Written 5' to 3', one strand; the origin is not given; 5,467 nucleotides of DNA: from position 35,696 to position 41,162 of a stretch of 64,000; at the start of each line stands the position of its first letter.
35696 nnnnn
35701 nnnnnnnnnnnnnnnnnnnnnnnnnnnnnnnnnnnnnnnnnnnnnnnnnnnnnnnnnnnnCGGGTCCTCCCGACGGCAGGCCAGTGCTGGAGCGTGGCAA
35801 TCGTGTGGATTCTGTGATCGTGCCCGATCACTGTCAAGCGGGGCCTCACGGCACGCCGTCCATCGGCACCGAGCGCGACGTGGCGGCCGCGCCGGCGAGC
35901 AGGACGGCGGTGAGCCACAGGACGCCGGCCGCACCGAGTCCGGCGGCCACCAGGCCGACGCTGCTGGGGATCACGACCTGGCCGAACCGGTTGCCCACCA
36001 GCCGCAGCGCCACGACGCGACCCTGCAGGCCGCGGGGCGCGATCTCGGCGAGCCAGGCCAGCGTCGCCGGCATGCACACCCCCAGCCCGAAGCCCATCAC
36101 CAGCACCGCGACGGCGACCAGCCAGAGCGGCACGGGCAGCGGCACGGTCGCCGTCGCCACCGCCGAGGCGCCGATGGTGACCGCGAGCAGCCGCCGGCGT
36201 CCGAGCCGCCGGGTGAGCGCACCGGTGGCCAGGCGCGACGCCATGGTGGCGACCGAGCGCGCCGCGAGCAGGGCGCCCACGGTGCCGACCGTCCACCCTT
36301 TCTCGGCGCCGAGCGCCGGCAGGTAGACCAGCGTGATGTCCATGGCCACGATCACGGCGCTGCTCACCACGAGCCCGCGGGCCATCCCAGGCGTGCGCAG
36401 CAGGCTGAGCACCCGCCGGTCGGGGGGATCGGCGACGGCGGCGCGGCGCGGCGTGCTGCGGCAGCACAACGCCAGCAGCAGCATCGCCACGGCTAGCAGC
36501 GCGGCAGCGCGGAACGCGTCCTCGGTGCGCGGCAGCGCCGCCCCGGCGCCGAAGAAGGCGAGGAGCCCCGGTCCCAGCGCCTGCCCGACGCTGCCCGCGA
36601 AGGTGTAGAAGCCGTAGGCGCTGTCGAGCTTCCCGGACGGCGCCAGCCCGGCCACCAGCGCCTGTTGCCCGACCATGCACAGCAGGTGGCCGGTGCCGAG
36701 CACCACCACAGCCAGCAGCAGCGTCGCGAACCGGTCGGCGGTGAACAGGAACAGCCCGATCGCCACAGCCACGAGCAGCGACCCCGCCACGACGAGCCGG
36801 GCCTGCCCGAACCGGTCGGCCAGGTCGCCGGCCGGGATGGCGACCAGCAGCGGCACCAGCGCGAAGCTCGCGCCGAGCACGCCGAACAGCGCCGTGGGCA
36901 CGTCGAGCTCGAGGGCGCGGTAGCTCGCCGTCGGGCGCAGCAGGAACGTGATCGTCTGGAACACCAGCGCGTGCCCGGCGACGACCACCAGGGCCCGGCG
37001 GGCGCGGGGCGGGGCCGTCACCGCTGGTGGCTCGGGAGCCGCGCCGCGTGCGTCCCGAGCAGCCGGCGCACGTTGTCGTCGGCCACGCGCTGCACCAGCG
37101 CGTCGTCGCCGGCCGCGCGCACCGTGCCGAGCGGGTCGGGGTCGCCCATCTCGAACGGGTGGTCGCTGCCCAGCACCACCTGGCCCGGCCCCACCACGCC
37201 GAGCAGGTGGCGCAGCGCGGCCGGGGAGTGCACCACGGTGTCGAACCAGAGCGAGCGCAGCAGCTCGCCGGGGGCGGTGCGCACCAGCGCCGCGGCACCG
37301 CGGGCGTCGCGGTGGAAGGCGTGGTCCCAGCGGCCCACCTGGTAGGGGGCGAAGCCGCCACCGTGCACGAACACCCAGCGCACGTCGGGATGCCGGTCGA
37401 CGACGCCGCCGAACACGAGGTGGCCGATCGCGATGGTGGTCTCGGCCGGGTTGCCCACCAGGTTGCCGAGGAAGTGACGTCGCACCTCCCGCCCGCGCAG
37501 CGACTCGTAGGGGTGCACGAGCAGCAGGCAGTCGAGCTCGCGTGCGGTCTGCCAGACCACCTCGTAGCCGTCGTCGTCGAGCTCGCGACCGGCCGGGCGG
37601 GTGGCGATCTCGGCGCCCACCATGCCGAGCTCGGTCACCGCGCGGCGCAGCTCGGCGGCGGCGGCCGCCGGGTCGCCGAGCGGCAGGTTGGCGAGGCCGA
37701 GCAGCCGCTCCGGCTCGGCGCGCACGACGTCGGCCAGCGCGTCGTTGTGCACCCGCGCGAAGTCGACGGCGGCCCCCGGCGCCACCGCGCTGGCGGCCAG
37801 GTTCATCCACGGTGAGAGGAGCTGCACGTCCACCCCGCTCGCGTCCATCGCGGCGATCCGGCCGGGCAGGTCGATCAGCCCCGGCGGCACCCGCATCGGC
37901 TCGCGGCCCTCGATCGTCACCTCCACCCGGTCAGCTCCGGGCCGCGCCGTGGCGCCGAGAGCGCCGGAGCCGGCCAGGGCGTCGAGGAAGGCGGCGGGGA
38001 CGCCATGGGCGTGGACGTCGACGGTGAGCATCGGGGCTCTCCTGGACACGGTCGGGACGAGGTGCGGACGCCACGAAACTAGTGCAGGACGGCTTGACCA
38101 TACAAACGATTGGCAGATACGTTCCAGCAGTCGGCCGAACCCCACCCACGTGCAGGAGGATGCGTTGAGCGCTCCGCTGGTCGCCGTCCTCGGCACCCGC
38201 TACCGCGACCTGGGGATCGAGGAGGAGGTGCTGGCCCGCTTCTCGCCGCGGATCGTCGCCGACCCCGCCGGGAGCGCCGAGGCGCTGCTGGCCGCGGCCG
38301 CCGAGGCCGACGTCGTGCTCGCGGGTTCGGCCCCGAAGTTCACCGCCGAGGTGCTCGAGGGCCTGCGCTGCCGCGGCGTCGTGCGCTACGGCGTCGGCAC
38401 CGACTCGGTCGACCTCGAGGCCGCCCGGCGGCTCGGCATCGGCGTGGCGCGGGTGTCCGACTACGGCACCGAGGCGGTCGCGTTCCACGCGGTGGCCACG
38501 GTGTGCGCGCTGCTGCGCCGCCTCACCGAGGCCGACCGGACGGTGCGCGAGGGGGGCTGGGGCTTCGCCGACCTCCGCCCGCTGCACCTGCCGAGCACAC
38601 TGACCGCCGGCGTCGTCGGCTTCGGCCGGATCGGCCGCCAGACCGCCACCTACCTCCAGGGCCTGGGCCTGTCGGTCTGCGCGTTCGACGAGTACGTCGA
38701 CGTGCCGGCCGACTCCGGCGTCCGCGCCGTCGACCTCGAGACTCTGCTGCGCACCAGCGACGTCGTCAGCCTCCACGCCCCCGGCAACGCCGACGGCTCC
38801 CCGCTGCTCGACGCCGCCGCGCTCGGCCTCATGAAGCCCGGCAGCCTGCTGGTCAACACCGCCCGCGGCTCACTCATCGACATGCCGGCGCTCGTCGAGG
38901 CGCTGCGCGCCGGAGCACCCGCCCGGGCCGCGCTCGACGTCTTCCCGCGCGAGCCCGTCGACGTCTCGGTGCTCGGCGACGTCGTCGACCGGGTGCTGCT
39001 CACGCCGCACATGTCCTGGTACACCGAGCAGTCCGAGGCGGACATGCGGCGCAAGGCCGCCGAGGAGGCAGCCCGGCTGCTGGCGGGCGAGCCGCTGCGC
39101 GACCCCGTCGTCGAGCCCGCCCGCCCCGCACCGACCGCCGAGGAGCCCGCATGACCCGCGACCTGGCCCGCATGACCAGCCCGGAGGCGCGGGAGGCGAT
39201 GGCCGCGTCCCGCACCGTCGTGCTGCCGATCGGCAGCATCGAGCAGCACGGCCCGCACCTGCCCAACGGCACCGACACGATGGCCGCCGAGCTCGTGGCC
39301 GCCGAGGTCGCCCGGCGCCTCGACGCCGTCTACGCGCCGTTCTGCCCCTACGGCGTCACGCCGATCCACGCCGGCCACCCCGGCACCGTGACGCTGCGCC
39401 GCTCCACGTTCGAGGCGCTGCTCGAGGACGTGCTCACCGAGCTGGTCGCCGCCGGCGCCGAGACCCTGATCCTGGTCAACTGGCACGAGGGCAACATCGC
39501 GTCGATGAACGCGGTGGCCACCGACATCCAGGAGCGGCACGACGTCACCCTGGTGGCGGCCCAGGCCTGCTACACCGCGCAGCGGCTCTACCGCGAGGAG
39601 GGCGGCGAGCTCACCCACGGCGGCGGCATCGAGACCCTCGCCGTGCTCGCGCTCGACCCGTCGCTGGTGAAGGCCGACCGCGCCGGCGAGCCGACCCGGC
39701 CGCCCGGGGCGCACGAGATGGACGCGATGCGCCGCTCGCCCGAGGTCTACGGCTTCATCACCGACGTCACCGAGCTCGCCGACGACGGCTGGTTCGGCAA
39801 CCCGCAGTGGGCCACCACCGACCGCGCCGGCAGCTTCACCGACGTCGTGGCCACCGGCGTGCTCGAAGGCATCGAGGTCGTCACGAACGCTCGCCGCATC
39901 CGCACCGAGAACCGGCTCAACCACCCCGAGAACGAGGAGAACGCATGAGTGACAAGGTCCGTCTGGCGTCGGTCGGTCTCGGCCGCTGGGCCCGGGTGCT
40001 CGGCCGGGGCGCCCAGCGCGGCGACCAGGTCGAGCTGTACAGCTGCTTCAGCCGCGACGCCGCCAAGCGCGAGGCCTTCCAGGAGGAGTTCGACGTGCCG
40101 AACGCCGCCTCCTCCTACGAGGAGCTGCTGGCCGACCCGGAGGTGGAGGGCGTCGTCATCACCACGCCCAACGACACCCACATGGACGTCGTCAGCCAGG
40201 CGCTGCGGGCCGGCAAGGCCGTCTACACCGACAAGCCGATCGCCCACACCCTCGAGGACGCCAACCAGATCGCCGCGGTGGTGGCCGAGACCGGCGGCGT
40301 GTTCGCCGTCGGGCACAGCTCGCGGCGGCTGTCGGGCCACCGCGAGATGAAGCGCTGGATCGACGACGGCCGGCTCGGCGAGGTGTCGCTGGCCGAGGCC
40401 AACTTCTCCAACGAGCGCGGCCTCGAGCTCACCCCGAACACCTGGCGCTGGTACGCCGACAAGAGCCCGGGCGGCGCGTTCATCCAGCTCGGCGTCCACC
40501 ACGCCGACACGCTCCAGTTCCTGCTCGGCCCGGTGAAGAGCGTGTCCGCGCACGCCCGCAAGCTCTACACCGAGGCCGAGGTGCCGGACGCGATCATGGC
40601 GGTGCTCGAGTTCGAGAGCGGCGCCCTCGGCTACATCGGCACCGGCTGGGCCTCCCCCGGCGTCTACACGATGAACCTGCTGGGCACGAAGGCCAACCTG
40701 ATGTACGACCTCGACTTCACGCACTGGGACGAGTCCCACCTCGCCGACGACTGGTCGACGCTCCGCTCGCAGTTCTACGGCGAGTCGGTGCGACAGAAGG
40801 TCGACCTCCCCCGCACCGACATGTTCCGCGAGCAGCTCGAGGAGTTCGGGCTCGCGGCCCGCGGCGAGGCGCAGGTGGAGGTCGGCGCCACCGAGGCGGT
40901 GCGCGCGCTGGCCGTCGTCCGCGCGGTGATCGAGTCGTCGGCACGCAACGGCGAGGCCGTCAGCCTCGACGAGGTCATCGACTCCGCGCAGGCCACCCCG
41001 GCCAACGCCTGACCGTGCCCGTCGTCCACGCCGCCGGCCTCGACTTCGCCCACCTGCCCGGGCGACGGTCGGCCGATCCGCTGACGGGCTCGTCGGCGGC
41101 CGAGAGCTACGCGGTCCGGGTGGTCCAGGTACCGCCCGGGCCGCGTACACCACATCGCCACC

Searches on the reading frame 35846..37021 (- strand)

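Call 10: search_protein_families(library=pfam, proteins=[window:35846-37021:-], max_evalue=0.0001)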
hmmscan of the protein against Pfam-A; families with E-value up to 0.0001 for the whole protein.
window:35846-37021:- (391 aa): 3 families
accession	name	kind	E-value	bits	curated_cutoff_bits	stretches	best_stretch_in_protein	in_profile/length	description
PF07690.21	MFS_1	-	3.1e-37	128.7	33.4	2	19-237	6-228/347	Major Facilitator Superfamily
PF12832.13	MFS_1_like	-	7.2e-10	38.9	25.2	1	56-339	46-341/373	MFS_1 like family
PF00083.30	Sugar_tr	-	2.4e-07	30.4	22.3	1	247-350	47-153/452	Sugar (and other) transporter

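Call 11: search_protein_families(library=ncbifam, proteins=[window:35846-37021:-], max_evalue=0.00001)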
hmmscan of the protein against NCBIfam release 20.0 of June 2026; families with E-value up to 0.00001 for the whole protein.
window:35846-37021:- (391 aa): 5 families
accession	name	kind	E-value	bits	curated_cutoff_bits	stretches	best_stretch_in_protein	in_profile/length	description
TIGR00900.1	2A0121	subfamily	2.2e-14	53.6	319.6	1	55-339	44-340/364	H+ Antiporter protein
TIGR00880.1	2_A_01_02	superfamily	1.8e-13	50.8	131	1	49-182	3-132/141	multidrug resistance protein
TIGR00881.1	2A0104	subfamily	1.1e-07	31.2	407.75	0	46-189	32-173/379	phosphoglycerate transporter protein PgtP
TIGR00711.1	efflux_EmrB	subfamily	9e-07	28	230.2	0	42-153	289-403/485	DHA2 family efflux MFS transporter permease subunit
TIGR00893.1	2A0114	subfamily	6.6e-06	25.3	395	0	33-185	14-166/399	D-galactonate transporter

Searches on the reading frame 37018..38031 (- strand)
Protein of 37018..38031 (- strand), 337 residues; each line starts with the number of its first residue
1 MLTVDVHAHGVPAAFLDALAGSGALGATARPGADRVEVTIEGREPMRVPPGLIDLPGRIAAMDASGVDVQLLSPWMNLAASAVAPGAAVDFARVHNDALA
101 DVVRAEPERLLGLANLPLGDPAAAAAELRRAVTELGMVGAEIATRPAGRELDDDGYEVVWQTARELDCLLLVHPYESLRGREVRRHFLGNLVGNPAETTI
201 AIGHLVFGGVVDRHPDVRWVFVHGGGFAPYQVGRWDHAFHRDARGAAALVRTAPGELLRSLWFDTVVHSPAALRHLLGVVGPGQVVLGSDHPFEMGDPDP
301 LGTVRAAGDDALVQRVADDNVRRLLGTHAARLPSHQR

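Call 10: search_protein_families(library=pfam, proteins=[window:37018-38031:-], max_evalue=0.0001)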
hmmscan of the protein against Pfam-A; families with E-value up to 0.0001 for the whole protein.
window:37018-38031:- (337 aa): 1 family
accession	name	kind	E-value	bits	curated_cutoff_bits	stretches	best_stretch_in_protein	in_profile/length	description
PF04909.20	Amidohydro_2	-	3.1e-34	119.5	26.4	1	4-326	1-288/289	Amidohydrolase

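Call 11: search_protein_families(library=ncbifam, proteins=[window:37018-38031:-], max_evalue=0.00001)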
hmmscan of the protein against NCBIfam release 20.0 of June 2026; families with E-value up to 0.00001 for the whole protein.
window:37018-38031:- (337 aa): 0 families

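Call 26: search_protein_families(library=ncbifam, proteins=[window:37018-38031:-], max_evalue=0.001)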
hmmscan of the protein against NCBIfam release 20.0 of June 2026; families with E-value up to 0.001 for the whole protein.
window:37018-38031:- (337 aa): 0 families

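Call 78: search_solved_structures(query=window:37018-38031:-, max_evalue=0.00001)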
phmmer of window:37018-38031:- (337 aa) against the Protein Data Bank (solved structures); distinct sequences matched with E-value up to 0.00001: 42.
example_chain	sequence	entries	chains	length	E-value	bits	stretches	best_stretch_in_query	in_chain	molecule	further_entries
2wm1_A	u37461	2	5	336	9.8e-44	153.6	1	3-304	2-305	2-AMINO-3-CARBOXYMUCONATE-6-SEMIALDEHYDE DECARBOXYLASE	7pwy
4ofc_A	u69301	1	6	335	9.9e-44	153.6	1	3-304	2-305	2-amino-3-carboxymuconate-6-semialdehyde decarboxylase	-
4igm_A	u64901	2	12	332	1e-43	153.5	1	3-304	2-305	2-amino-3-carboxymuconate-6-semialdehyde decarboxylase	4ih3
4ign_A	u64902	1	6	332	1.3e-43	153.2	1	3-304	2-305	2-amino-3-carboxymuconate-6-semialdehyde decarboxylase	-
6mgt_A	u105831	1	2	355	3.3e-33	119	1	48-306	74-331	2-amino-3-carboxymuconate 6-semialdehyde decarboxylase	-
8yt2_A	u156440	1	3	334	9.5e-33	117.5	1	48-306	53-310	2-amino-3-carboxymuconate 6-semialdehyde decarboxylase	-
2hbv_A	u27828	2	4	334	1.8e-32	116.5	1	48-306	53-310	2-amino-3-carboxymuconate 6-semialdehyde decarboxylase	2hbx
6mgs_A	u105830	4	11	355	2.2e-32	116.3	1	48-306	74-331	2-amino-3-carboxymuconate 6-semialdehyde decarboxylase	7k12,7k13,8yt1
4ifk_B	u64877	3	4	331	2.4e-32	116.1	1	50-306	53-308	2-amino-3-carboxymuconate 6-semialdehyde decarboxylase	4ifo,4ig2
4era_A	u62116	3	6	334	1.2e-31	113.8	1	48-306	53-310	2-amino-3-carboxymuconate 6-semialdehyde decarboxylase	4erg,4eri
4ifk_A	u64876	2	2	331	1.3e-31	113.8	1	48-306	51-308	2-amino-3-carboxymuconate 6-semialdehyde decarboxylase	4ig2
4ifr_A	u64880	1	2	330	1.3e-31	113.7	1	49-306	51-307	2-amino-3-carboxymuconate 6-semialdehyde decarboxylase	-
4epk_A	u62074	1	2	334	3.8e-31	112.2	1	48-306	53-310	2-amino-3-carboxymuconate 6-semialdehyde decarboxylase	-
4icm_A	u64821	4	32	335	6.9e-24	88.3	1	40-299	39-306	5-carboxyvanillate decarboxylase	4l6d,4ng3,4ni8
6m53_A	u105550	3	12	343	1.2e-23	87.6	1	58-324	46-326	2,3-dihydroxybenzoate decarboxylase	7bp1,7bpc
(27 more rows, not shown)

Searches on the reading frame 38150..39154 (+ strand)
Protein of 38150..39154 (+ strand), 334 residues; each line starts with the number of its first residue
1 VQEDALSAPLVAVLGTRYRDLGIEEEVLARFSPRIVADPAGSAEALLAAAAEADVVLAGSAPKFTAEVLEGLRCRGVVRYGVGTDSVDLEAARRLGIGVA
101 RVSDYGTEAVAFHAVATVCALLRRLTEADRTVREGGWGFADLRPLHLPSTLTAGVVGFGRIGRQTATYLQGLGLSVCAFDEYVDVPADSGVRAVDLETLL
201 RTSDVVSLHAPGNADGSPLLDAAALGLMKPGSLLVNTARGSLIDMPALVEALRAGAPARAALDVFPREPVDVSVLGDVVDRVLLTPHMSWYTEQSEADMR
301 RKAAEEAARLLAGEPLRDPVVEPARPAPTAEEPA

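Call 10: search_protein_families(library=pfam, proteins=[window:38150-39154:+], max_evalue=0.0001)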
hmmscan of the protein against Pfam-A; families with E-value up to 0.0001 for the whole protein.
window:38150-39154:+ (334 aa): 2 families
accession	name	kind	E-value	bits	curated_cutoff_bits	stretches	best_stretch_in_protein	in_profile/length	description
PF02826.25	2-Hacid_dh_C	-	8.4e-45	152.8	25.1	1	116-289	2-178/178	D-isomer specific 2-hydroxyacid dehydrogenase, NAD binding domain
PF00389.36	2-Hacid_dh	-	6.9e-22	78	24.6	1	35-320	22-133/134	D-isomer specific 2-hydroxyacid dehydrogenase, catalytic domain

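Call 11: search_protein_families(library=ncbifam, proteins=[window:38150-39154:+], max_evalue=0.00001)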
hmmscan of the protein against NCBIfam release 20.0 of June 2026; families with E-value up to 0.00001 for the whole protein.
window:38150-39154:+ (334 aa): 21 families
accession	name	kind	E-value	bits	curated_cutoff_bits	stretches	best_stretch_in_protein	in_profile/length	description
TIGR01327.1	PGDH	equivalog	6.6e-53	180.3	454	1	42-326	30-316/525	phosphoglycerate dehydrogenase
NF009714.1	PRK13243.1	equivalog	2.4e-44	152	455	1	42-307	35-309/332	glyoxylate reductase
NF008759.0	PRK11790.1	equivalog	4.8e-43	147.4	404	1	42-306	44-312/410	phosphoglycerate dehydrogenase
NF005069.0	PRK06487.1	equivalog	5.5e-43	147.2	448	1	81-317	77-317/320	2-hydroxyacid dehydrogenase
NF006263.0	PRK08410.1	equivalog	3.2e-37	128.6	389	1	47-302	37-298/311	D-2-hydroxyacid dehydrogenase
NF005750.0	PRK07574.1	equivalog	4.8e-36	124.6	329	1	36-318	74-364/386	NAD-dependent formate dehydrogenase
NF000492.1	vanH_gen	exception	1.2e-34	119.9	540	1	35-298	27-298/312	D-lactate dehydrogenase VanH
NF005387.0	PRK06932.1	equivalog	8.4e-34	117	492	1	41-298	33-297/314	2-hydroxyacid dehydrogenase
NF000371.1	vanH_Agroup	exception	6e-28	98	700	1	48-304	43-309/322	VanH-A/VanH-Pt family D-lactate dehydrogenase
NF001309.0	PRK00257.1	equivalog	9.9e-28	97.2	434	1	48-311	33-278/379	4-phosphoerythronate dehydrogenase PdxB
NF006374.0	PRK08605.1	subfamily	1.6e-26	93.2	356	1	70-296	66-307/332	D-lactate dehydrogenase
NF009127.0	PRK12480.1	equivalog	3.2e-26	92.1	579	1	70-268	66-264/330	D-lactate dehydrogenase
NF000112.1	vanH-Amyco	exception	1.2e-25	90.5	625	1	25-267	44-283/348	VanH-AOV family D-lactate dehydrogenase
NF041369.1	Dhydh_Halo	equivalog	1.5e-25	90.1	400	1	82-321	64-305/305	D-2-hydroxyacid dehydrogenase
NF000004.1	vanH-D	exception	2.7e-25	89.2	550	1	80-267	79-260/323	D-lactate dehydrogenase VanH-D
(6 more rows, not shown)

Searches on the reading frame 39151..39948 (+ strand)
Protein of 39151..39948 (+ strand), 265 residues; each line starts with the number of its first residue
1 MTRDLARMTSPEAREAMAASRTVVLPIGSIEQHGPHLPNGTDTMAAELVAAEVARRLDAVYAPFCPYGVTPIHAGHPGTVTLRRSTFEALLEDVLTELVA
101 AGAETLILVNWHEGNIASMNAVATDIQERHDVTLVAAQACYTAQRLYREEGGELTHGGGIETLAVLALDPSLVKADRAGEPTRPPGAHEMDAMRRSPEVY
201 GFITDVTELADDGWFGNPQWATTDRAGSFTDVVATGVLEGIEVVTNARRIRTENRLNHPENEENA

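Call 10: search_protein_families(library=pfam, proteins=[window:39151-39948:+], max_evalue=0.0001)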
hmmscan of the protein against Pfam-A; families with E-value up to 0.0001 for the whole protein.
window:39151-39948:+ (265 aa): 1 family
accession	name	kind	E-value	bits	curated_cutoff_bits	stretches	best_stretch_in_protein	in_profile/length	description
PF02633.19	Creatininase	-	6e-58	196.5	31.3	1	6-239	1-236/238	Creatinine amidohydrolase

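Call 11: search_protein_families(library=ncbifam, proteins=[window:39151-39948:+], max_evalue=0.00001)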
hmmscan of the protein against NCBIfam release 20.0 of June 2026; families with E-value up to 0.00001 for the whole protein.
window:39151-39948:+ (265 aa): 3 families
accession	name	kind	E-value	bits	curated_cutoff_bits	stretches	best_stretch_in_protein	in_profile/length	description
TIGR03964.1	mycofact_creat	equivalog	7.4e-30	104.2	172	1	6-228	2-204/228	mycofactocin biosynthesis peptidyl-dipeptidase MftE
TIGR04448.1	creatininase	equivalog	4.6e-29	101.8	235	1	8-180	2-191/246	creatininase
NF041098.2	diketo_inos_hlase_IolN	equivalog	1.8e-16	60.1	245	1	7-196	11-207/307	3-dehydro-scyllo-inosose hydrolase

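Call 77: search_solved_structures(query=window:39151-39948:+, max_evalue=0.00001)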
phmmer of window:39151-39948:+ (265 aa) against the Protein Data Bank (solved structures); distinct sequences matched with E-value up to 0.00001: 8.
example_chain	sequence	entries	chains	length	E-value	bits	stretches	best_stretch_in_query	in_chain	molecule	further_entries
3no4_A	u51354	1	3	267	2.6e-18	69.6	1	12-138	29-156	creatinine amidohydrolase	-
3a6h_A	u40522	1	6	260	1.3e-16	64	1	12-184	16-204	Creatinine amidohydrolase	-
3a6g_A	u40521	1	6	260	2.2e-16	63.3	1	12-185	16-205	Creatinine amidohydrolase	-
1j2t_A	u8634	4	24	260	2.3e-16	63.2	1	12-185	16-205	creatinine amidohydrolase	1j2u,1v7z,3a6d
3a6j_A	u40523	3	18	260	2.6e-16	63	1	12-180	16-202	Creatinine amidohydrolase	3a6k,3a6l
3a6e_A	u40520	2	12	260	3.1e-16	62.8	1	12-185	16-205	Creatinine amidohydrolase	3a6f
1q3k_A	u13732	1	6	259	4.5e-16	62.2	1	12-180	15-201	creatininase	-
3lub_A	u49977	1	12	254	8.8e-10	41.6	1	22-230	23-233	Putative creatinine amidohydrolase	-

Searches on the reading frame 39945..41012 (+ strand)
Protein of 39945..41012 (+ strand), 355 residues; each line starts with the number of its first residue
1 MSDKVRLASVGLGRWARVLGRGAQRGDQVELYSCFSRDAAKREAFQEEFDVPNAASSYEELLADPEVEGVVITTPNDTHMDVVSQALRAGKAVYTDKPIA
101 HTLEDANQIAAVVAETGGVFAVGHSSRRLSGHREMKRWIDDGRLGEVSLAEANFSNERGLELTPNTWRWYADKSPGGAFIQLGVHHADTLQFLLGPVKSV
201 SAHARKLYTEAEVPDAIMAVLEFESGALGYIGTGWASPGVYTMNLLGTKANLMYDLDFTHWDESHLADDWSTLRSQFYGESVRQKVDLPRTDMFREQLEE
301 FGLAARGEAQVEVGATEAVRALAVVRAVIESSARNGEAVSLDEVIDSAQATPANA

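Call 10: search_protein_families(library=pfam, proteins=[window:39945-41012:+], max_evalue=0.0001)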
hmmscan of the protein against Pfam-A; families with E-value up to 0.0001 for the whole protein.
window:39945-41012:+ (355 aa): 3 families
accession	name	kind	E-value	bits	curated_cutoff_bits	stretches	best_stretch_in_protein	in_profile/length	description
PF22725.1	GFO_IDH_MocA_C3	-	1.4e-29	103.1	27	1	132-252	1-123/124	GFO/IDH/MocA C-terminal domain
PF01408.29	GFO_IDH_MocA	-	8.2e-25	88.3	24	1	6-124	2-120/120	Oxidoreductase family, NAD-binding Rossmann fold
PF02894.22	GFO_IDH_MocA_C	-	2.4e-21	77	22.9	1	136-335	1-213/218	Oxidoreductase family, C-terminal alpha/beta domain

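Call 11: search_protein_families(library=ncbifam, proteins=[window:39945-41012:+], max_evalue=0.00001)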
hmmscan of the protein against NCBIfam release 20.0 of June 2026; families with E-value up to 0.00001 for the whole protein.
window:39945-41012:+ (355 aa): 9 families
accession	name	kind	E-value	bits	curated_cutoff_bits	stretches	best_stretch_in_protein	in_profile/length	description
TIGR04380.1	myo_inos_iolG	equivalog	6.6e-37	127.1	355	1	5-335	2-326/330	inositol 2-dehydrogenase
NF008607.0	PRK11579.1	subfamily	1.2e-27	96.9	330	1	1-225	1-220/346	oxidoreductase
NF041392.1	XylDh_Gfo6_Halo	equivalog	4.1e-25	88.3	350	1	3-339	15-348/350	D-xylose 1-dehydrogenase Gfo6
NF052479.1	LevoglcsnDh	equivalog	9.5e-25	87.1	650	1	46-208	53-216/386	levoglucosan dehydrogenase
NF040723.1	UDP-GlcNAcDh_Arch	equivalog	1.7e-22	80.3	450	1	9-331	5-300/302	UDP-N-acetylglucosamine 3-dehydrogenase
NF007574.0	PRK10206.1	equivalog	2.4e-20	72.9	352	1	24-221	24-214/345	oxidoreductase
NF058561.1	BT_2158_fam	equivalog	7.7e-13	47.8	750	1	2-152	33-182/487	glycoside 3-dehydrogenase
NF058563.1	BT_2159_fam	equivalog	1.8e-12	47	650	1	6-192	2-181/350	disaccharide 3-dehydrogenase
NF052679.1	InsChiInosDhIolG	equivalog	9.1e-12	44.6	540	1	57-156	57-157/343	bifunctional inositol 2-dehydrogenase/D-chiro-inositol 1-dehydrogenase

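Call 76: search_solved_structures(query=window:39945-41012:+, max_evalue=1e-15)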
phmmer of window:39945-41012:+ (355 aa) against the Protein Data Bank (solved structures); distinct sequences matched with E-value up to 1e-15: 30.
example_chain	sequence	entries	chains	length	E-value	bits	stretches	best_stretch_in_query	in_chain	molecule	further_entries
3db2_A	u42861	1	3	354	4.3e-83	282.5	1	3-343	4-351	putative NADPH-dependent oxidoreductase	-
2glx_A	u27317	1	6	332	4.6e-31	111.4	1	10-340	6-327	1,5-anhydro-D-fructose reductase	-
4koa_A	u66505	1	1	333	6.9e-28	101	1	6-335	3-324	1,5-anhydro-D-fructose reductase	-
3q2k_A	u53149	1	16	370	1.7e-23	86.5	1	4-339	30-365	oxidoreductase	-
3e18_A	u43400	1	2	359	3.9e-22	82.1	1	5-236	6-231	oxidoreductase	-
3q2i_A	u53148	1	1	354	2.2e-21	79.6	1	4-341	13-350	dehydrogenase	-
7xr9_A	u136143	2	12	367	2.2e-20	76.3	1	35-192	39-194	DgpA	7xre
1zh8_A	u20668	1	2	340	1.3e-19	73.7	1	4-258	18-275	oxidoreductase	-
4fb5_A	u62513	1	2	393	1.8e-19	73.3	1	37-258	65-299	Probable oxidoreductase protein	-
4gqa_A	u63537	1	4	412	5.9e-19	71.6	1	30-215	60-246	NAD binding Oxidoreductase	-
3kux_A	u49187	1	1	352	1.9e-18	70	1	1-223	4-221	Putative oxidoreductase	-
6nor_A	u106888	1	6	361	3.2e-18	69.2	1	45-256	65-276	Putative NAD dependent dehydrogenase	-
5a02_A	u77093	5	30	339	4.5e-18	68.7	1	6-340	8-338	ALDOSE-ALDOSE OXIDOREDUCTASE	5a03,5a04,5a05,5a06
3fd8_A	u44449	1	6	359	5.3e-18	68.5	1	30-205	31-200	Oxidoreductase, Gfo/Idh/MocA family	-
3i23_A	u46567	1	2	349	6.1e-18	68.3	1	51-205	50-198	Oxidoreductase, Gfo/Idh/MocA family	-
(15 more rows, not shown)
